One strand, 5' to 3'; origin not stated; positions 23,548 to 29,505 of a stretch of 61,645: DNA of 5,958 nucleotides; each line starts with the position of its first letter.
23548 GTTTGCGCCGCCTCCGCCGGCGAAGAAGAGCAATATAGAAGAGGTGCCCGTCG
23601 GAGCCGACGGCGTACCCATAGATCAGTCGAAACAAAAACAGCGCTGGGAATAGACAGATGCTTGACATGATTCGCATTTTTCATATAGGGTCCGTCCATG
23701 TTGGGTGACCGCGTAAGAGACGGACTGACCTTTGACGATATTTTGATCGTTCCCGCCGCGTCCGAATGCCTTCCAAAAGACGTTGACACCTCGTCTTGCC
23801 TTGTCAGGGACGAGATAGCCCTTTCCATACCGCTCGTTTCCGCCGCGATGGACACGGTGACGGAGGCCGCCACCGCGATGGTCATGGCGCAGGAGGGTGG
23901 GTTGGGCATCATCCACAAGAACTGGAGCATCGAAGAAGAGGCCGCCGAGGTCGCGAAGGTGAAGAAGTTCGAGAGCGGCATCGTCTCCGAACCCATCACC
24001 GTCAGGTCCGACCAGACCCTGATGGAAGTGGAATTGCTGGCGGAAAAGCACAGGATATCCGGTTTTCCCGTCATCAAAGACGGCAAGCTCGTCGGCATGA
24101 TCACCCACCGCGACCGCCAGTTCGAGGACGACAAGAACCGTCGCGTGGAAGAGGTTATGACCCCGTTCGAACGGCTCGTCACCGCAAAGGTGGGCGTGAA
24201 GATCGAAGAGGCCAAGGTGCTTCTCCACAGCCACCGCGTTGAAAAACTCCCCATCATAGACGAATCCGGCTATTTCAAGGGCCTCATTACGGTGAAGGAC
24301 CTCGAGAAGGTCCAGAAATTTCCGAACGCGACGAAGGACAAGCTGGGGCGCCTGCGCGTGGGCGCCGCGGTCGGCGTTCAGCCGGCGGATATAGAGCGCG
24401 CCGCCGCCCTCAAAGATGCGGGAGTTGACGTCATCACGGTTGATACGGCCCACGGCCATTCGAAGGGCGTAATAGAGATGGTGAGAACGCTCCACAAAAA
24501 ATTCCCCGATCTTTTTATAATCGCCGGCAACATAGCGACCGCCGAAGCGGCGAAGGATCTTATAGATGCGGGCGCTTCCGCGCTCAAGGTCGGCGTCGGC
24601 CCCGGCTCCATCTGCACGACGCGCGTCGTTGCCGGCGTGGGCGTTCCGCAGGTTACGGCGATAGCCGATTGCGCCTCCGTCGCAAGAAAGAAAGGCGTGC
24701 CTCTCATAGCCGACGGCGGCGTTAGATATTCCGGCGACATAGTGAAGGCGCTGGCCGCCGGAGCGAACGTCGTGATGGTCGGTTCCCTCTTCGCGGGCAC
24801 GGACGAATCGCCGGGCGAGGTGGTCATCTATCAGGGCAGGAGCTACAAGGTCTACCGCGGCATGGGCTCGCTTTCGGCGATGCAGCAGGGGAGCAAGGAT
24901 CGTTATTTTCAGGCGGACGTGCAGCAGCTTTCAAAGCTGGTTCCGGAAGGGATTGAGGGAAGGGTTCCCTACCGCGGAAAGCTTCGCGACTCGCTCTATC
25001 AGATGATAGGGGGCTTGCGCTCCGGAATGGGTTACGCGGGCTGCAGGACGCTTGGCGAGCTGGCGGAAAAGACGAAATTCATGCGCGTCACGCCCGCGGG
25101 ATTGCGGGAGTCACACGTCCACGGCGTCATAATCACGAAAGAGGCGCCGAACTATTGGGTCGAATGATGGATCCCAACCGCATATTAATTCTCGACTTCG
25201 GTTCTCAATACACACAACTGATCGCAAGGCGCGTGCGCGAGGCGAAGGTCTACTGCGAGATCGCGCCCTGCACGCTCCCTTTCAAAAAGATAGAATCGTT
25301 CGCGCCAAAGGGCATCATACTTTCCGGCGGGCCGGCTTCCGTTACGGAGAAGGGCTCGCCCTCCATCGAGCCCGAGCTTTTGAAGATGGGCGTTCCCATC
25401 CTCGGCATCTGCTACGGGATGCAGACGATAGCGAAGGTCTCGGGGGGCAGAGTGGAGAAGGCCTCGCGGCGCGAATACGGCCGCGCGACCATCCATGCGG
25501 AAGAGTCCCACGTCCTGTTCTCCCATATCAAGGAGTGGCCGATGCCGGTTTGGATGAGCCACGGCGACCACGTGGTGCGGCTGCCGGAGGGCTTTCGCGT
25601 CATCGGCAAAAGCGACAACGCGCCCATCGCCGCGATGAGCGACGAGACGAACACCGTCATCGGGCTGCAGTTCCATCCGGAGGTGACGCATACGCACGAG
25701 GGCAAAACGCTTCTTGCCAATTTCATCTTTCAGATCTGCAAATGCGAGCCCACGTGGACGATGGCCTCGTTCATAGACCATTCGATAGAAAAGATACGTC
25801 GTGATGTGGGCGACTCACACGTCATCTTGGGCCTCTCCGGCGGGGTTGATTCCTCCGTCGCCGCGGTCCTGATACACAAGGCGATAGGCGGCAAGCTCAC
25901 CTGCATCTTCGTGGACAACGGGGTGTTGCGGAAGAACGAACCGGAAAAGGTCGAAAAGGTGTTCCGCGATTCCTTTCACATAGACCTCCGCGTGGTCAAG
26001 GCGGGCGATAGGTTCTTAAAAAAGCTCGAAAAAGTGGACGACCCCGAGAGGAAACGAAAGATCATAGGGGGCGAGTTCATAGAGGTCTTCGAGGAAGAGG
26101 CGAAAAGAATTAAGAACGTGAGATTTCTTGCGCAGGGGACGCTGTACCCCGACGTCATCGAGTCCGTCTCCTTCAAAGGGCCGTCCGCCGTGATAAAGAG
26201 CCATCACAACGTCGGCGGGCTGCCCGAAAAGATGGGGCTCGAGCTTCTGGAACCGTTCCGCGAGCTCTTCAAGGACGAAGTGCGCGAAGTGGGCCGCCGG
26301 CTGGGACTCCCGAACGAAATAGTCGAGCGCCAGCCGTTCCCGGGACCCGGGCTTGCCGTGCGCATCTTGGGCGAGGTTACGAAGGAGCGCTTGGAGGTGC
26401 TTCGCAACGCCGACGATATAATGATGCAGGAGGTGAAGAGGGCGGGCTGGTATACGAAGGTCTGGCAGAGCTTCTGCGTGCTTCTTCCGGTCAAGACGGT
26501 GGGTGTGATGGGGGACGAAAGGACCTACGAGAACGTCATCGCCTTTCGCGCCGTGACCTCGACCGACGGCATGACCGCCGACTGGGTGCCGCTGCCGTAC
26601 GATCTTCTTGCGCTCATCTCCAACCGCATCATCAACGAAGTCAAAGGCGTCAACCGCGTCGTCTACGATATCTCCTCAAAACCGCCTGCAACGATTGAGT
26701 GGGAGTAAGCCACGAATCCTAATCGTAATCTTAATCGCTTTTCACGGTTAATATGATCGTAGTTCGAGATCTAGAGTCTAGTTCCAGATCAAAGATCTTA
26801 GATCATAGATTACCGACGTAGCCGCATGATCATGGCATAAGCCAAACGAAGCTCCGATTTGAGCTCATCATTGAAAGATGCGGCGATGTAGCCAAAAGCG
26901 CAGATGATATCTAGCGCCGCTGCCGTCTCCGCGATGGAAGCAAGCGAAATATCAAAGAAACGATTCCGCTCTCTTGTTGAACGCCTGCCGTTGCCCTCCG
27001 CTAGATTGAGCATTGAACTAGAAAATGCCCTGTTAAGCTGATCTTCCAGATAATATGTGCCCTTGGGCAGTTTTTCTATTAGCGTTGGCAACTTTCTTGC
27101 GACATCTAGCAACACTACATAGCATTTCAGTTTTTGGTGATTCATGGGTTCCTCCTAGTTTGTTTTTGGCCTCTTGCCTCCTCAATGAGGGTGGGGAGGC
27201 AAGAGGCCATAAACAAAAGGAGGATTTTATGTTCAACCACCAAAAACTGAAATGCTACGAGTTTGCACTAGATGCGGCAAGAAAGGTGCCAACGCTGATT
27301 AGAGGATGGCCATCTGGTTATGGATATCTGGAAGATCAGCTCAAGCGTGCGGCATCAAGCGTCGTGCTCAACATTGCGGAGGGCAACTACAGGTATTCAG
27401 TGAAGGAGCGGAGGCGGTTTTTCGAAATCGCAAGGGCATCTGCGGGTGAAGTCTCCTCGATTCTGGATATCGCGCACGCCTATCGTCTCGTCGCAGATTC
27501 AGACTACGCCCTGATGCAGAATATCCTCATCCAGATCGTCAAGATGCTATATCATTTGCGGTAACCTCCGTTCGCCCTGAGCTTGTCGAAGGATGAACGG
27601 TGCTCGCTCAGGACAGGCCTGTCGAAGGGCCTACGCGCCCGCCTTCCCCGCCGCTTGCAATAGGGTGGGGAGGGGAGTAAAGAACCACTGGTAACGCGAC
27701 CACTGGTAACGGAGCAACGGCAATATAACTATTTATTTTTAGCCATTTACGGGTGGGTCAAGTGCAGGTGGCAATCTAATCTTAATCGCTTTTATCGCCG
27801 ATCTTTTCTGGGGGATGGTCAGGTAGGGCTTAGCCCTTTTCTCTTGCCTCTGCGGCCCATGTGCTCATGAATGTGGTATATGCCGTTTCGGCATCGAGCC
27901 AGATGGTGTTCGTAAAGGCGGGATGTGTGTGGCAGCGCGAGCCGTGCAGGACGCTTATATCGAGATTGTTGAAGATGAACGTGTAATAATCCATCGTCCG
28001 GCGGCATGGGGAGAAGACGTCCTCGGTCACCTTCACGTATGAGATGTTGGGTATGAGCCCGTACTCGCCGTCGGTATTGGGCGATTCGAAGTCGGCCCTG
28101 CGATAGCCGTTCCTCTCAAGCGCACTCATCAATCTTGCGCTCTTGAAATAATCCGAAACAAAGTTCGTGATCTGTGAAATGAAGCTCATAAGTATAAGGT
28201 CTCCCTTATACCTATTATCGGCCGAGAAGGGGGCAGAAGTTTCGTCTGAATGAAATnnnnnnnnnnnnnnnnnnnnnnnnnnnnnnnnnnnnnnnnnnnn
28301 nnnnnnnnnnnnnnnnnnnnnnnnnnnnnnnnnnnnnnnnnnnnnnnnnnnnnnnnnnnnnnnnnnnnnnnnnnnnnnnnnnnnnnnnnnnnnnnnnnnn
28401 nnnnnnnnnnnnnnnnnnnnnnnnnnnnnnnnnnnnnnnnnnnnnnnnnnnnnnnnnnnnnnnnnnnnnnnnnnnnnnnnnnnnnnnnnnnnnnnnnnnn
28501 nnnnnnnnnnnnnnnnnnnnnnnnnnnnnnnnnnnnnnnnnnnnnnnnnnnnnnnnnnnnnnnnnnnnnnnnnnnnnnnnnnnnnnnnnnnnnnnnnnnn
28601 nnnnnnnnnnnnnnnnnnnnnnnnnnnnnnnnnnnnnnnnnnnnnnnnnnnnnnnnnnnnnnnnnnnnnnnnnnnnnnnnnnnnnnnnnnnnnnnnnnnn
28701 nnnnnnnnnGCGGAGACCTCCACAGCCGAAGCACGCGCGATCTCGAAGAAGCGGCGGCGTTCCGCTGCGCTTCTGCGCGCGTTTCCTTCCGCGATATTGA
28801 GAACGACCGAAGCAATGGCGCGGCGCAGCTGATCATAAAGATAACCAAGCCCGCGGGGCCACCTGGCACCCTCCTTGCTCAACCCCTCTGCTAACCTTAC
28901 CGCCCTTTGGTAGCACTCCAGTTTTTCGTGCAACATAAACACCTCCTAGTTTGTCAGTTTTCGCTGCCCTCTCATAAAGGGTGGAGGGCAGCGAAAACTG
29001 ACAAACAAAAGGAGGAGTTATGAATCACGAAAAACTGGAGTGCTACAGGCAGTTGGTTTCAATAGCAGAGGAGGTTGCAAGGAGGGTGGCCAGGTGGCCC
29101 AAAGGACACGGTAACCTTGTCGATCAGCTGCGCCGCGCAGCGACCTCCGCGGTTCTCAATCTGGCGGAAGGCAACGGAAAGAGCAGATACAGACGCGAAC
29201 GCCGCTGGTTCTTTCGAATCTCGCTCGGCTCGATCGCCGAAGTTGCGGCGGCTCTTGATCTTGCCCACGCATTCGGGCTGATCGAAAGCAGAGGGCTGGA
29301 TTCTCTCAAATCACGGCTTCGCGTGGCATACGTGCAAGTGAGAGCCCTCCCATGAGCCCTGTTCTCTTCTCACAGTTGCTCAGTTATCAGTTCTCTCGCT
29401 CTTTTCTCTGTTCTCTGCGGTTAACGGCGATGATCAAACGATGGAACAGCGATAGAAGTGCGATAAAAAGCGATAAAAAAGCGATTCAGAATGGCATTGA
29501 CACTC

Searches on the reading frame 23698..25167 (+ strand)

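Call 49: search_protein_families(library=pfam, proteins=[window:23698-25167:+], max_evalue=0.0001)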
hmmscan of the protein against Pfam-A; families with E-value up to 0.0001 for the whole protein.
window:23698-25167:+ (489 aa): 5 families
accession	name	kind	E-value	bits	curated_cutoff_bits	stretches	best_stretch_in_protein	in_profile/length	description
PF00478.31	IMPDH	-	4.1e-162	539.5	25.6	1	9-475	1-345/345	IMP dehydrogenase / GMP reductase domain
PF00571.33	CBS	-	5.6e-17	62.2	24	2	97-139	7-50/57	CBS domain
PF03060.21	NMO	-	1.6e-10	41.3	28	1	212-378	83-238/331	Nitronate monooxygenase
PF01070.24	FMN_dh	-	2.2e-06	27.4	24.9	1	265-365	213-305/350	FMN-dependent dehydrogenase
PF01180.27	DHO_dh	-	6e-06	26.1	27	0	328-365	233-272/291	Dihydroorotate dehydrogenase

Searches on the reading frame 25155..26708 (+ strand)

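Call 49: search_protein_families(library=pfam, proteins=[window:25155-26708:+], max_evalue=0.0001)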
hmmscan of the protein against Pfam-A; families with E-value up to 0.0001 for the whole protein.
window:25155-26708:+ (517 aa): 4 families
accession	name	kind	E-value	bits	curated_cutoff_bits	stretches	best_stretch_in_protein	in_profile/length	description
PF00117.34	GATase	-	3.3e-46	157.8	22.8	1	11-193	1-189/190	Glutamine amidotransferase class-I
PF00958.27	GMP_synt_C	-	7.1e-46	154.6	27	1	425-516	1-92/92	GMP synthase C terminal domain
PF02540.23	NAD_synthase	-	8.4e-11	41.9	21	1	210-247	8-45/242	NAD synthase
PF07722.19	Peptidase_C26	-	1.3e-10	41.9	20.5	1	74-176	100-219/219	Peptidase C26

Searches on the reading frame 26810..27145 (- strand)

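Call 89: search_protein_families(library=pfam, proteins=[window:26810-27145:-], max_evalue=0.001)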
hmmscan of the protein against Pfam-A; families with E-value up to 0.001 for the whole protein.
window:26810-27145:- (111 aa): 1 family
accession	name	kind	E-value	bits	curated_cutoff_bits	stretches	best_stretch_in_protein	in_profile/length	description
PF05635.17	23S_rRNA_IVP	-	7.1e-17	62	33.8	1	5-106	2-104/106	23S rRNA-intervening sequence protein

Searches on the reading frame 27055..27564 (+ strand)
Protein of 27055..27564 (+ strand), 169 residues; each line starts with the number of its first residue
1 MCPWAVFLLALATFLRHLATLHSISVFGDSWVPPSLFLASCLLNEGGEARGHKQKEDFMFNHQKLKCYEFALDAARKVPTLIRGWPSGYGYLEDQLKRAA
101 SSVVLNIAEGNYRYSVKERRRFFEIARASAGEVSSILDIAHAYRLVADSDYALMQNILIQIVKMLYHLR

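Call 49: search_protein_families(library=pfam, proteins=[window:27055-27564:+], max_evalue=0.0001)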
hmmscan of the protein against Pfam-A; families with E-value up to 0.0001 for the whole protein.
window:27055-27564:+ (169 aa): 1 family
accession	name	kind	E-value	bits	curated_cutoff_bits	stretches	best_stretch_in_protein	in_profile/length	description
PF05635.17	23S_rRNA_IVP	-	8e-22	77.9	33.8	1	63-166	1-105/106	23S rRNA-intervening sequence protein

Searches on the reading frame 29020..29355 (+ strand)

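Call 89: search_protein_families(library=pfam, proteins=[window:29020-29355:+], max_evalue=0.001)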
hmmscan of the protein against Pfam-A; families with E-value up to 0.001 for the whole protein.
window:29020-29355:+ (111 aa): 1 family
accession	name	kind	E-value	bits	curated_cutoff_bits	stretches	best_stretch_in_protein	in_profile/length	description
PF05635.17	23S_rRNA_IVP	-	1.4e-17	64.3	33.8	1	4-100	1-97/106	23S rRNA-intervening sequence protein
